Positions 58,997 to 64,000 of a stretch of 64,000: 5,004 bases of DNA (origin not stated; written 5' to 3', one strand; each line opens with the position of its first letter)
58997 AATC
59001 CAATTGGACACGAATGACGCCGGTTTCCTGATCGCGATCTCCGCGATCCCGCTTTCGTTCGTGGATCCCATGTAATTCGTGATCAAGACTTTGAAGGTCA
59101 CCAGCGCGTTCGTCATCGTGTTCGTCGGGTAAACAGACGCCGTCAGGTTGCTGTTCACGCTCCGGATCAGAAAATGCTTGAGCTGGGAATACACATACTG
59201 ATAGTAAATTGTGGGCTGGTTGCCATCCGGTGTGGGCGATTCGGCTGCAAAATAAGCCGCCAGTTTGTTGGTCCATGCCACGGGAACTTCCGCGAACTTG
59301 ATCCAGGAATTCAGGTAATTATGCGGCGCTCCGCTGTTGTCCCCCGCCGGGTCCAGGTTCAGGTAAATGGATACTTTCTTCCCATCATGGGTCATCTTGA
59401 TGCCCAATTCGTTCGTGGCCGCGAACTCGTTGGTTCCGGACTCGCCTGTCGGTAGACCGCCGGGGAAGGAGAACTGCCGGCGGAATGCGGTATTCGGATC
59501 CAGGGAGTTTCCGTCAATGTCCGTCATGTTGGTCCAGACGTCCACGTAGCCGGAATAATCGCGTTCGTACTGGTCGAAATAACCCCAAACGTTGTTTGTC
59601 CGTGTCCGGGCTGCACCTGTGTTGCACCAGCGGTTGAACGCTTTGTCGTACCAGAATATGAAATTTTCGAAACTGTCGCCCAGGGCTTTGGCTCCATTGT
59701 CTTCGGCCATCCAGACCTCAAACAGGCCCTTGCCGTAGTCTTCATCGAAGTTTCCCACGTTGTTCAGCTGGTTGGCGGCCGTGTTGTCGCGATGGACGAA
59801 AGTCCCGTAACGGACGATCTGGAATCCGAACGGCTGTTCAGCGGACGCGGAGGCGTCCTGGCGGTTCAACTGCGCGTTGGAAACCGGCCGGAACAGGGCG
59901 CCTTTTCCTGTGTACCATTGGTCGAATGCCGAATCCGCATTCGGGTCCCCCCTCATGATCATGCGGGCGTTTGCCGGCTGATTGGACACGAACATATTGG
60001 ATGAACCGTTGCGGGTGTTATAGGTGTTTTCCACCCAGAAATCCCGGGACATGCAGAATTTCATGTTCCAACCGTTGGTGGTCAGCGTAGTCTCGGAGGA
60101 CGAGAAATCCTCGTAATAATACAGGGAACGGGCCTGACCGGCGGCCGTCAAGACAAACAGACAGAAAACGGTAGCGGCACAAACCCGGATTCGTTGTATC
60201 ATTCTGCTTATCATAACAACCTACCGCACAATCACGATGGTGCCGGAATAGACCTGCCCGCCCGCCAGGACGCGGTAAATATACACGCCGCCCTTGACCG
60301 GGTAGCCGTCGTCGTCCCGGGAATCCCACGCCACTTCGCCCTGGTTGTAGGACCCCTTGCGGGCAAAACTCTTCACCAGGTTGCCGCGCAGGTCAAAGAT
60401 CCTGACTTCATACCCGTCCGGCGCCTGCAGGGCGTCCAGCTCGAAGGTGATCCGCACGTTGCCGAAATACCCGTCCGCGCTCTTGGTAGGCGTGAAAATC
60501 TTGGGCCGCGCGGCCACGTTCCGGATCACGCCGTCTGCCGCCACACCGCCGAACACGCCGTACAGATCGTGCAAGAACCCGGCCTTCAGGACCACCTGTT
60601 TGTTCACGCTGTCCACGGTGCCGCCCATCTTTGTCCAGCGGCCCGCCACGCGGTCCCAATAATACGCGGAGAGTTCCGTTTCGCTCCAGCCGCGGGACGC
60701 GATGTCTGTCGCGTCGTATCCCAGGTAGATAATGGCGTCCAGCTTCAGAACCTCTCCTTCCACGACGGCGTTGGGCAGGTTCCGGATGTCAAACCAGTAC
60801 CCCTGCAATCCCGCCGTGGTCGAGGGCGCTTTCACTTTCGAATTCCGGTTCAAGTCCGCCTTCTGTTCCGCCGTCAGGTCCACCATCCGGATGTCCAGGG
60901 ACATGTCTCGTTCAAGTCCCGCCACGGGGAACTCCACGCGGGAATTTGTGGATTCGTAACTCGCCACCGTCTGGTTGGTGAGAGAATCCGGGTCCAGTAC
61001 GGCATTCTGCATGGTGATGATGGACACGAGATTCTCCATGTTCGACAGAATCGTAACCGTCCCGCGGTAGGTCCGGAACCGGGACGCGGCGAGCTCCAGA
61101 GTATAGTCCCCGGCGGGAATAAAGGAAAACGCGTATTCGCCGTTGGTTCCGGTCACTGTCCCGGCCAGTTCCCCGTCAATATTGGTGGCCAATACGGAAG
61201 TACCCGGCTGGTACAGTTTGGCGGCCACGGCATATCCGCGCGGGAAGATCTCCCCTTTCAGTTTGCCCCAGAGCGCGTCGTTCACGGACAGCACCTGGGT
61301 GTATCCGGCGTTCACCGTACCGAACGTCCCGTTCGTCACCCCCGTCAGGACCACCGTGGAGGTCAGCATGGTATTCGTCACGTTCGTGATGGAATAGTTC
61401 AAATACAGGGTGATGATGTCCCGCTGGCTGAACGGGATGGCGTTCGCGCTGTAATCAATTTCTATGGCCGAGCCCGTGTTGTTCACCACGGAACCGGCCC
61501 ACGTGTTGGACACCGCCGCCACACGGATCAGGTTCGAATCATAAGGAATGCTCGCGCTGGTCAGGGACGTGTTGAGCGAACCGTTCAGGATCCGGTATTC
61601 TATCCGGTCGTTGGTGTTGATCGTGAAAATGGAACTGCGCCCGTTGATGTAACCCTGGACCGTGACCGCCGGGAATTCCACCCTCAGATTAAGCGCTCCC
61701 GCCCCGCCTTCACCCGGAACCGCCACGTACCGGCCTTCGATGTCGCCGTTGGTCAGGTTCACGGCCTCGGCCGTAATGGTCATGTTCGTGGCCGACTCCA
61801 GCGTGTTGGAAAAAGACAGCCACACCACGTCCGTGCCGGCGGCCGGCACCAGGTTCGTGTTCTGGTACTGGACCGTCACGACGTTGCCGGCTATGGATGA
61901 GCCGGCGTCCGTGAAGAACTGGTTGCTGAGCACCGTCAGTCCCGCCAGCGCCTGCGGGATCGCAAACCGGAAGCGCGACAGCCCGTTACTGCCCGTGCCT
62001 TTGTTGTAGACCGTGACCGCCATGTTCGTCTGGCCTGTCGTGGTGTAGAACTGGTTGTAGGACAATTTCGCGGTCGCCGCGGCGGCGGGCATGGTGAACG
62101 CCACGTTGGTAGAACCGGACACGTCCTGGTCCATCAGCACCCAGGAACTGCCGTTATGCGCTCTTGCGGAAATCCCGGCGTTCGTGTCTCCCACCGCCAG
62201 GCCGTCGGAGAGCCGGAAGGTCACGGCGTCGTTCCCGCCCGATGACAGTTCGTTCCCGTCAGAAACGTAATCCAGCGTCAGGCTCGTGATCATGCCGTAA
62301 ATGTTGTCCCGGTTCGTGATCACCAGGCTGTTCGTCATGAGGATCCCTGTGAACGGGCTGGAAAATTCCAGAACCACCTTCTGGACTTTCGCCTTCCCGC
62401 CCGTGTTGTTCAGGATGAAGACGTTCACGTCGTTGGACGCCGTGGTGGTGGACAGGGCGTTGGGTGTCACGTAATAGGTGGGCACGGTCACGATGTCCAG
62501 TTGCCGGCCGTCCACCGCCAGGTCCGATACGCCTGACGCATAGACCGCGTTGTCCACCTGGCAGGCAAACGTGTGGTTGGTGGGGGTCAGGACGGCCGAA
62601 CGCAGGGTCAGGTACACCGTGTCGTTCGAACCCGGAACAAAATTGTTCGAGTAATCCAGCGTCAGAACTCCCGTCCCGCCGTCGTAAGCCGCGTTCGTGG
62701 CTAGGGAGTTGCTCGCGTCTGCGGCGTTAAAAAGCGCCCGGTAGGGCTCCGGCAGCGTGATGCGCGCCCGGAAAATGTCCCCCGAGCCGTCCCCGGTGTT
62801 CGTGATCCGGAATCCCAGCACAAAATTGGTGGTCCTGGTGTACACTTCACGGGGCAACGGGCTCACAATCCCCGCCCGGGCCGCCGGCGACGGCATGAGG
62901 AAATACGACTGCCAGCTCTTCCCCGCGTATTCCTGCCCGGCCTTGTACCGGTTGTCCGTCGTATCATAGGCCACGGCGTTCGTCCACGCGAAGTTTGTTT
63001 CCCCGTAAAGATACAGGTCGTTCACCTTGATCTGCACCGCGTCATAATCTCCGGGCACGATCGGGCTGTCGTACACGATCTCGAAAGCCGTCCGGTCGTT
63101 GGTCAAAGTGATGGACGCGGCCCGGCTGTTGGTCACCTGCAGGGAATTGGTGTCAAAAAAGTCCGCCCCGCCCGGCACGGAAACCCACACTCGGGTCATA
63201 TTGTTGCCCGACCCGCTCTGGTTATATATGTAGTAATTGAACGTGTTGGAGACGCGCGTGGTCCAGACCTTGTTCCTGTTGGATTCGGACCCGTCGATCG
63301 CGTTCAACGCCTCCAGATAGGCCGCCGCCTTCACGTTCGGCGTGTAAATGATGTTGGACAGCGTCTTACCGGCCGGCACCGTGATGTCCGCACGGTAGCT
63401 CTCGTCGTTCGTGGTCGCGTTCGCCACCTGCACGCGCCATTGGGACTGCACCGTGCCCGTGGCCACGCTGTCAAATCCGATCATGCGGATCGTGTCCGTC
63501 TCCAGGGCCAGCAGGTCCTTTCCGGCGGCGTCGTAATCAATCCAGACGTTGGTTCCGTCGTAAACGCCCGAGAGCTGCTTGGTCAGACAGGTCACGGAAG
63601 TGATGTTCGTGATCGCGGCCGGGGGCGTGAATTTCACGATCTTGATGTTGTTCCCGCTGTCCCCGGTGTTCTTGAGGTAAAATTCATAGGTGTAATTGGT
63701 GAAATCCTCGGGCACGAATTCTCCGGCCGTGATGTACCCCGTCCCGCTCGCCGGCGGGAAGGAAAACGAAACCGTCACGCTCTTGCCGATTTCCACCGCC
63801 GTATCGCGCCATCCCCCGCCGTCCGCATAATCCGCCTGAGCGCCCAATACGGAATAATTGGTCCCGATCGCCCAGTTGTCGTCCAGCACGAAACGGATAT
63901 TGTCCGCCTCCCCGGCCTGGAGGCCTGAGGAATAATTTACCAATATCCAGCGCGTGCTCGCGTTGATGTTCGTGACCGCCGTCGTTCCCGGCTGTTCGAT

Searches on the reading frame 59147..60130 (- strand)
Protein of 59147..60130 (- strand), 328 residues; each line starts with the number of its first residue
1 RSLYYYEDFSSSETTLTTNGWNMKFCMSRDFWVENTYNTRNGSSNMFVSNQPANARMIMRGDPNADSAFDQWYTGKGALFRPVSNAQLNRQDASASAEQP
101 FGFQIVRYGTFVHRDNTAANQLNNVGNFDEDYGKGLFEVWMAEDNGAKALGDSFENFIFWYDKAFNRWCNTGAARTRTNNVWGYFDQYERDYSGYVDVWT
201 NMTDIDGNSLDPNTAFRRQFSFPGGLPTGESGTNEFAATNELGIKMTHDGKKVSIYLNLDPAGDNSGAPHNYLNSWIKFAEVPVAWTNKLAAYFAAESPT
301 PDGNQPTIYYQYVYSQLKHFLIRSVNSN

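Call 47: search_solved_structures(query=A3, max_evalue=10)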
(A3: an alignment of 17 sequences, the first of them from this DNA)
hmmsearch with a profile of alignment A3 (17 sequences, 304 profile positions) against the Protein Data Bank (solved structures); distinct sequences matched with E-value up to 10: 0.

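Call 52: predict_structure(alignment_id=A3)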
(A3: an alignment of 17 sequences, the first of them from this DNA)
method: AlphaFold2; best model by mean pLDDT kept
length: 328 residues; sequences in the alignment: 17
mean_pLDDT: 70.0   pTM: 0.80
mean pLDDT of the five models: 70.0, 69.0, 68.3, 67.4, 66.0
residues with pLDDT >= 90: 70; 70-90: 105; 50-70: 77; < 50: 76
segments of 3 or more residues with pLDDT < 50: 38-46, 115-132, 166-178, 194-198, 221-237, 301-310, 326-328
pLDDT, mean of each block of 10 residues (from residue 1): 83 88 85 64 48 76 56 76 89 86 87 50 38 72 91 91 58 48 86 55 66 61 38 44 91 90 61 75 93 81 42 78 58
secondary structure, 60 per line:
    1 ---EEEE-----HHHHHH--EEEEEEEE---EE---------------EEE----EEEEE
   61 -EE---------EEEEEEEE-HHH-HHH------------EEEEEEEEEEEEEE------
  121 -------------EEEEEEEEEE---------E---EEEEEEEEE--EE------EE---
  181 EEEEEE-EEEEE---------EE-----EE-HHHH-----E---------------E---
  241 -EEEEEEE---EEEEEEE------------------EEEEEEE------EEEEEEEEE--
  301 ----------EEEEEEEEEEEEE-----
elements in order: E4-7 H13-18 E21-28 E49-51 E56-60 E73-80 E101-114 E134-143 E157-165 E181-186 E188-192 H212-215 E242-248 E252-258 E277-283 E290-298 E311-323

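Call 56: fold_search(model_id=the predicted structure, library=pdb)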
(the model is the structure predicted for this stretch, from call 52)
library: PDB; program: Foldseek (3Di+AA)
matches with E <= 10: 1466; with E <= 0.001: 81
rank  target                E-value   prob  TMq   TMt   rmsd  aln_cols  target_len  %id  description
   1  5ocq_B                1.7e-06  1.00  0.36  0.41  12.1       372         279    9  Crystal structure of the complex of the kappa-carrageenase from Pseudoalteromonas carrageenovora with an oligotetrasac (released 2017-10-18)
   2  5ocq_A                3.0e-06  1.00  0.35  0.41  10.1       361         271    9  Crystal structure of the complex of the kappa-carrageenase from Pseudoalteromonas carrageenovora with an oligotetrasac (released 2017-10-18)
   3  8jp7_A                2.5e-05  1.00  0.33  0.34  10.8       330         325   10  Cryo-EM structure of the head region of full-length ERGIC-53 with MCFD2 (Substate B) (released 2024-04-17)
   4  8jpg_A                3.1e-05  1.00  0.39  0.29   9.3       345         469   10  Cryo-EM structure of full-length ERGIC-53 with MCFD2 (released 2024-04-17)
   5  4wv8_C                3.2e-05  1.00  0.37  0.47   9.9       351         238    8  Crystal structure of a recombinant Vatairea macrocarpa seed lectin complexed with lactose (released 2016-01-27)
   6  3azz_A                3.6e-05  1.00  0.38  0.48   8.6       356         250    8  Crystal structure of the laminarinase catalytic domain from Thermotoga maritima MSB8 in complex with gluconolactone (released 2011-11-23)
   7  3lcp_A                3.8e-05  1.00  0.33  0.43  10.7       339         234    9  Crystal structure of the carbohydrate recognition domain of LMAN1 in complex with MCFD2 (released 2010-01-26)
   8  3whu_A                4.0e-05  1.00  0.35  0.48   8.7       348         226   10  Crystal structure of ERGIC-53/MCFD2, Calcium/Man2-bound form (released 2014-01-15)
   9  4wv8_D                4.0e-05  1.00  0.36  0.45   9.7       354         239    7  Crystal structure of a recombinant Vatairea macrocarpa seed lectin complexed with lactose (released 2016-01-27)
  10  5kxd_A                4.3e-05  1.00  0.40  0.51   7.8       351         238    6  Wisteria floribunda lectin in complex with GalNAc(beta1-4)GlcNAc (LacdiNAc) at pH 6.5 (released 2016-09-14)
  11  2eig_A                4.3e-05  1.00  0.35  0.46   9.8       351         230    6  Lotus tetragonolobus seed lectin (Isoform) (released 2008-03-04)
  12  8jsd                  4.5e-05  1.00  0.36  0.43  11.9       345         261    6  Alginate lyase mutant-D180G (released 2024-06-26)
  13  4ygc_A                5.0e-05  1.00  0.38  0.51   8.8       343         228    9  Crystal structure of ERGIC-53/MCFD2, monoclinic calcium-bound form 1 (released 2016-04-06)
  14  1wbl_A                5.3e-05  1.00  0.37  0.48   8.4       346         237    9  WINGED BEAN LECTIN COMPLEXED WITH METHYL-ALPHA-D-GALACTOSE (released 1998-04-08)
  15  4wv8_A                5.6e-05  1.00  0.37  0.47   9.9       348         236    6  Crystal structure of a recombinant Vatairea macrocarpa seed lectin complexed with lactose (released 2016-01-27)
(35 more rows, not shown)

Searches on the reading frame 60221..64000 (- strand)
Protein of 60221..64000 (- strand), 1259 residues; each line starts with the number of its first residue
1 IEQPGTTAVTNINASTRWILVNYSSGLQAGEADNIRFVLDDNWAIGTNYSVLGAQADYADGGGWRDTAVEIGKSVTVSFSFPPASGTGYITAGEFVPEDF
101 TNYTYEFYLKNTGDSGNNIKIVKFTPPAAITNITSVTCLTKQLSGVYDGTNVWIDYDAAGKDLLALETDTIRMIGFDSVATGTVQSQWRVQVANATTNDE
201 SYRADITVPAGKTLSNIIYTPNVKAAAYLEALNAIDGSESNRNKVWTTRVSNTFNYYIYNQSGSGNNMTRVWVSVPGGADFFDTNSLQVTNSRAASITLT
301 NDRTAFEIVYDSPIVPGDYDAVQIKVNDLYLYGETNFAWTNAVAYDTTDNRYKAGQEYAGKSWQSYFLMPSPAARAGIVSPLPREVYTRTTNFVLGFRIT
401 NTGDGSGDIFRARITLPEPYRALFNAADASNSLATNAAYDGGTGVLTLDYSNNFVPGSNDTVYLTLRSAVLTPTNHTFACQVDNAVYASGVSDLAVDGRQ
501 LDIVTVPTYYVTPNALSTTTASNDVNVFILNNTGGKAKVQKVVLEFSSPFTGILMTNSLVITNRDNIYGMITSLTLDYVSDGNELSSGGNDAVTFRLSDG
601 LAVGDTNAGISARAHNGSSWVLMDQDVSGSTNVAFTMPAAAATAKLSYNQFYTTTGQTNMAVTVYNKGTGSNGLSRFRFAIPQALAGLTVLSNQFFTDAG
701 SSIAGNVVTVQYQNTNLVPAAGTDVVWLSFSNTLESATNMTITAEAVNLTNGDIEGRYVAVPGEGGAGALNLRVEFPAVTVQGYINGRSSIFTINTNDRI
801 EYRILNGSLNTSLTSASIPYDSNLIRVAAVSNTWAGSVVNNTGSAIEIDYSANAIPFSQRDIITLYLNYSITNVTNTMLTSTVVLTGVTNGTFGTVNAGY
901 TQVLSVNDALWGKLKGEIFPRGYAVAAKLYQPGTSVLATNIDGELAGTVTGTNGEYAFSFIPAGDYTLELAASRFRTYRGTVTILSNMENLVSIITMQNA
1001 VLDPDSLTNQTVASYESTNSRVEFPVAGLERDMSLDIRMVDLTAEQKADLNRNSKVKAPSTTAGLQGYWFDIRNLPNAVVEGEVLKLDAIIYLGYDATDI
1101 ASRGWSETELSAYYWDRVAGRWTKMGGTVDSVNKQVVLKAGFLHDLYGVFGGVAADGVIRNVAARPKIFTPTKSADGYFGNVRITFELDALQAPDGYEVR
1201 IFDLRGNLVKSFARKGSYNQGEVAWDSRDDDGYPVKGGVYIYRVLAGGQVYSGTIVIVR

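Call 5: search_protein_families(library=pfam, proteins=[window:60221-64000:-], max_evalue=1)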
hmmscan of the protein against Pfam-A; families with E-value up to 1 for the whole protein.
window:60221-64000:- (1259 aa): 6 families
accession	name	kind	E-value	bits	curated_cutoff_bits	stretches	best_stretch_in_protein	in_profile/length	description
PF13620.12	CarboxypepD_reg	-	1.9e-06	28.6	32.3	1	932-986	15-71/82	Carboxypeptidase regulatory-like domain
PF13860.13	FlgD_ig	-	4.7e-05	23.7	27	1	1180-1245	8-74/79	FlgD Ig-like domain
PF13715.12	CarbopepD_reg_2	-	0.00017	22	32.2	1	941-998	21-78/88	CarboxypepD_reg-like domain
PF17210.9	SdrD_B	-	0.021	15.4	29.7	1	940-972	34-66/112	SdrD B-like domain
PF13585.12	CHU_C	-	0.037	14.6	27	1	1185-1246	17-72/86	CHU_C Type IX secretion signal domain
PF09070.16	PFU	-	0.36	11.5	26.2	0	1108-1134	17-43/113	PFU (PLAA family ubiquitin binding)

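Call 6: search_protein_families(library=ncbifam, proteins=[window:60221-64000:-], max_evalue=1)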
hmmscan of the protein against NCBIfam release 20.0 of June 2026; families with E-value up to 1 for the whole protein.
window:60221-64000:- (1259 aa): 2 families
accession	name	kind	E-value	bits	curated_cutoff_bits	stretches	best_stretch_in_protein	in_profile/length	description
TIGR04183.1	Por_Secre_tail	domain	0.0031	17.5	23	1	1192-1257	16-71/72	T9SS type A sorting domain-containing protein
NF053608.1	Lsa66_OmpA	equivalog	0.038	12.4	700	1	1195-1246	177-228/581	fibronectin-binding adhesin Lsa66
